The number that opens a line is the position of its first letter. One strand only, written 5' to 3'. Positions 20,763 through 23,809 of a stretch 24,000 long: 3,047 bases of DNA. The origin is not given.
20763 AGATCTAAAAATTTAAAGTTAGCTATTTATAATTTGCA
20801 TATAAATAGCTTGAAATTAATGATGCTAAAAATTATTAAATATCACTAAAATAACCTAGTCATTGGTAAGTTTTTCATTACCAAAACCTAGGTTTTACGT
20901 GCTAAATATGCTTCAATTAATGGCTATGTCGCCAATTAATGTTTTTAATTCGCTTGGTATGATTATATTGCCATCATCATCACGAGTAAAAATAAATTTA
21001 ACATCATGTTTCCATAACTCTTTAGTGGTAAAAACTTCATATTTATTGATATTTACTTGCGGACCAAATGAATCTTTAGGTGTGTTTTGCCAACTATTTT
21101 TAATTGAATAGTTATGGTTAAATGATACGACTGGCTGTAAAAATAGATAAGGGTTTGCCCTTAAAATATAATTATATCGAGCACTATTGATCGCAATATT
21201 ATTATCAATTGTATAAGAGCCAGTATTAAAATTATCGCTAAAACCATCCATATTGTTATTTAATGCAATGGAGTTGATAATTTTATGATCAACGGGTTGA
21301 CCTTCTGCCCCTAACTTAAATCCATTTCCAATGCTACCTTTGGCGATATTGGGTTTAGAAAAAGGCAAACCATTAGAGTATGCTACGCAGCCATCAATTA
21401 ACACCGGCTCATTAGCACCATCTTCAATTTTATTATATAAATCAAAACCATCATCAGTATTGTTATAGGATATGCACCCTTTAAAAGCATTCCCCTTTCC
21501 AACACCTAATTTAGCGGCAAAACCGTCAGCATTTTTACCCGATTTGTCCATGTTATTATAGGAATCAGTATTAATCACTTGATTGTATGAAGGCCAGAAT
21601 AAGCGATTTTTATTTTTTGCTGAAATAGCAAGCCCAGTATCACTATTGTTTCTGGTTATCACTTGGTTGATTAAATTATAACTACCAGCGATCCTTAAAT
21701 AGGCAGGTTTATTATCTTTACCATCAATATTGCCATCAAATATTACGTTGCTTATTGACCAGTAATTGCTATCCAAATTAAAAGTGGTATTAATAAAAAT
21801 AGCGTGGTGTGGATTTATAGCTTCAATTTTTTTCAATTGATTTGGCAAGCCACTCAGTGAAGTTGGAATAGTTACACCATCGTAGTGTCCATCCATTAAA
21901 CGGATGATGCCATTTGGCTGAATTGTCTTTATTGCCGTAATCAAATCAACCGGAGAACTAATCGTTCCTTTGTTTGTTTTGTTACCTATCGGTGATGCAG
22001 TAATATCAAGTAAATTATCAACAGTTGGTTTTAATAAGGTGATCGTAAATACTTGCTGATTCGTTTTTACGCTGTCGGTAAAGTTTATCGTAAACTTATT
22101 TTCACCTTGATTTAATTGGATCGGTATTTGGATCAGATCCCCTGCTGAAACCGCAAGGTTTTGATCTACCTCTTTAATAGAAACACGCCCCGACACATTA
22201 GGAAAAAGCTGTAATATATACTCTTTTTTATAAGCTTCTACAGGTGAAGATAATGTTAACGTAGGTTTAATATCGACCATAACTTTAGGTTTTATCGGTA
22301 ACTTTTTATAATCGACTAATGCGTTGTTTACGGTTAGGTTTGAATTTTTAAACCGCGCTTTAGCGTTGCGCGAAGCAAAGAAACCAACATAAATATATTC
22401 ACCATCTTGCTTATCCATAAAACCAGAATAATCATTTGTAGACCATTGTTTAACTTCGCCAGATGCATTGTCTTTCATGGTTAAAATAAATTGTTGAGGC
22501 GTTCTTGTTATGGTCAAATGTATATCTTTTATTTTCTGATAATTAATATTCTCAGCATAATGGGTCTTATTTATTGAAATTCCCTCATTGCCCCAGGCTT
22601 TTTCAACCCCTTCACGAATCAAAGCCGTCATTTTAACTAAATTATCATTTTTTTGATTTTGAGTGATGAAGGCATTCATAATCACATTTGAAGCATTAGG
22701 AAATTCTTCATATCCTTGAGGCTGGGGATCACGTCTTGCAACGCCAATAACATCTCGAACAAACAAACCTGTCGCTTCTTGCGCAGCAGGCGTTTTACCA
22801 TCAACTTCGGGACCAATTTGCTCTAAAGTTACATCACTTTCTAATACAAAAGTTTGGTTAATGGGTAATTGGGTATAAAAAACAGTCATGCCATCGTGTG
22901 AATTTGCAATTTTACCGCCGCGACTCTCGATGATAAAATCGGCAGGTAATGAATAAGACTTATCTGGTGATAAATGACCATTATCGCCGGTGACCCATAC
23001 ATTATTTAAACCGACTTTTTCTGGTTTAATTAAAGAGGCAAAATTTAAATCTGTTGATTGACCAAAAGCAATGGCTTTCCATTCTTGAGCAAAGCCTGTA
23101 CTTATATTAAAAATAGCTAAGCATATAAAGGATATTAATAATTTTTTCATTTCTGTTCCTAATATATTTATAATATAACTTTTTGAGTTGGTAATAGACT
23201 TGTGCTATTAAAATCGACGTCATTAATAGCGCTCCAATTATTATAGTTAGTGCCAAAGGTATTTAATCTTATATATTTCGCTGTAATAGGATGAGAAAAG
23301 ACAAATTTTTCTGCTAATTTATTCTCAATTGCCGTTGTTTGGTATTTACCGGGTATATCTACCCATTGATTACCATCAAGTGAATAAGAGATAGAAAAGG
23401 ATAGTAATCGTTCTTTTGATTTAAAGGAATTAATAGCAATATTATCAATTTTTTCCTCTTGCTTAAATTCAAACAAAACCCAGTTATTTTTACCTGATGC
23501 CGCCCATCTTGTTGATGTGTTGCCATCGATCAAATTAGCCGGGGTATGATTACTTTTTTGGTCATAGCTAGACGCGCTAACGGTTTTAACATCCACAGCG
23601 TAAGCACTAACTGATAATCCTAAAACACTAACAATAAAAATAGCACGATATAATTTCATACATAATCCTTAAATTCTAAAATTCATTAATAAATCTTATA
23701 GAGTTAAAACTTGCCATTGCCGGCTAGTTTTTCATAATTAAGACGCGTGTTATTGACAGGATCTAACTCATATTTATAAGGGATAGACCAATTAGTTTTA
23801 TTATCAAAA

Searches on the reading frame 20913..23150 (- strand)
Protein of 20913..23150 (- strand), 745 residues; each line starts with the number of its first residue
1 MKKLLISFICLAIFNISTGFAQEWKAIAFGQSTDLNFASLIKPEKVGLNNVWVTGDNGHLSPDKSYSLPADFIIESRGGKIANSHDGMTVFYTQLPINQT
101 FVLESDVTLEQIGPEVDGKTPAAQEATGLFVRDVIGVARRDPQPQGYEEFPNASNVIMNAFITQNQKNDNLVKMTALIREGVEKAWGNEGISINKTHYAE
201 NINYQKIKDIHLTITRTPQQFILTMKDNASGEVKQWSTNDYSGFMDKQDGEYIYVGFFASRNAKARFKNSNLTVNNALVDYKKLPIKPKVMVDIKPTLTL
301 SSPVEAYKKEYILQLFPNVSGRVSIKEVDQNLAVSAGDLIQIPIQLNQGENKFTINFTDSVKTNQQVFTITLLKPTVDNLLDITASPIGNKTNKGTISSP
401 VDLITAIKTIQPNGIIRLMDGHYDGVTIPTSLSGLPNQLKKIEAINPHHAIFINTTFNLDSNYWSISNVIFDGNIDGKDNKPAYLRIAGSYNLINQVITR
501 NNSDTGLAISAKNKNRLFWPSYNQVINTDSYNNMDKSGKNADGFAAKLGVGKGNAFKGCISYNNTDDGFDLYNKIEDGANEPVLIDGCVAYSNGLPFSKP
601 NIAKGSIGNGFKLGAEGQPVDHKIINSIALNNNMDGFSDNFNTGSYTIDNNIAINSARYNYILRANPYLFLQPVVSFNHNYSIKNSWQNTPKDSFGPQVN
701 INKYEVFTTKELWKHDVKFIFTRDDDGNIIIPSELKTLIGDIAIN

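Call 4: search_protein_families(library=pfam, proteins=[window:20913-23150:-])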
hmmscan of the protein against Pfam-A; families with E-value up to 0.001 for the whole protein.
window:20913-23150:- (745 aa): 1 family
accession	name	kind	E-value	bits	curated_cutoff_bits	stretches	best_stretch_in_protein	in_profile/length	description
PF22842.2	Pel9A-like_beta_helix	-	1.5e-11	44.3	25.2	1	517-685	170-354/370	Pel9A-like, right handed beta helix region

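Call 5: search_protein_families(library=ncbifam, proteins=[window:20913-23150:-])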
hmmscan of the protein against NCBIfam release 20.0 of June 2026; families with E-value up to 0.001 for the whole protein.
window:20913-23150:- (745 aa): 2 families
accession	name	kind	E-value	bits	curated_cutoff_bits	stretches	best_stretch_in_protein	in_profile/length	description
NF041903.1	exo-PATE_PelX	equivalog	1.5e-157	526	1490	1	12-685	23-670/734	pectate disaccharide-lyase PelX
NF041899.1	pec_ly_PelN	equivalog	5.4e-13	48.5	740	1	485-661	156-329/437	pectate lyase PelN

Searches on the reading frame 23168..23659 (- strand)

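Call 4: search_protein_families(library=pfam, proteins=[window:23168-23659:-])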
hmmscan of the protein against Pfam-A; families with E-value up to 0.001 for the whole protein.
window:23168-23659:- (163 aa): 4 families
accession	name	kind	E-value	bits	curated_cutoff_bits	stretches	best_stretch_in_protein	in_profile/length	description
PF00754.31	F5_F8_type_C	-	5.8e-22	78.6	28.2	1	27-145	2-124/127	F5/8 type C domain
PF22633.2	F5_F8_type_C_2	-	3.4e-13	50.5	27.8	1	42-132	1-91/91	NedA-like, galactose-binding domain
PF25302.1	NADase_transloc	-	6.9e-05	23.5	27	1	24-112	7-110/146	NAD glycohydrolase translocation F5/8 type C domain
PF01834.22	XRCC1_N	-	9.5e-05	22.9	21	1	26-81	9-65/148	XRCC1 N terminal domain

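Call 5: search_protein_families(library=ncbifam, proteins=[window:23168-23659:-])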
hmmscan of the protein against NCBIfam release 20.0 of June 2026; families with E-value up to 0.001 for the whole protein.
window:23168-23659:- (163 aa): 1 family
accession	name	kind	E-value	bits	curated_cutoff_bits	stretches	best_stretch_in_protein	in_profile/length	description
NF047619.1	NADase_discoid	domain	4.8e-06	26.7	38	1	33-77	8-56/130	NADase-type glycan-binding domain-containing protein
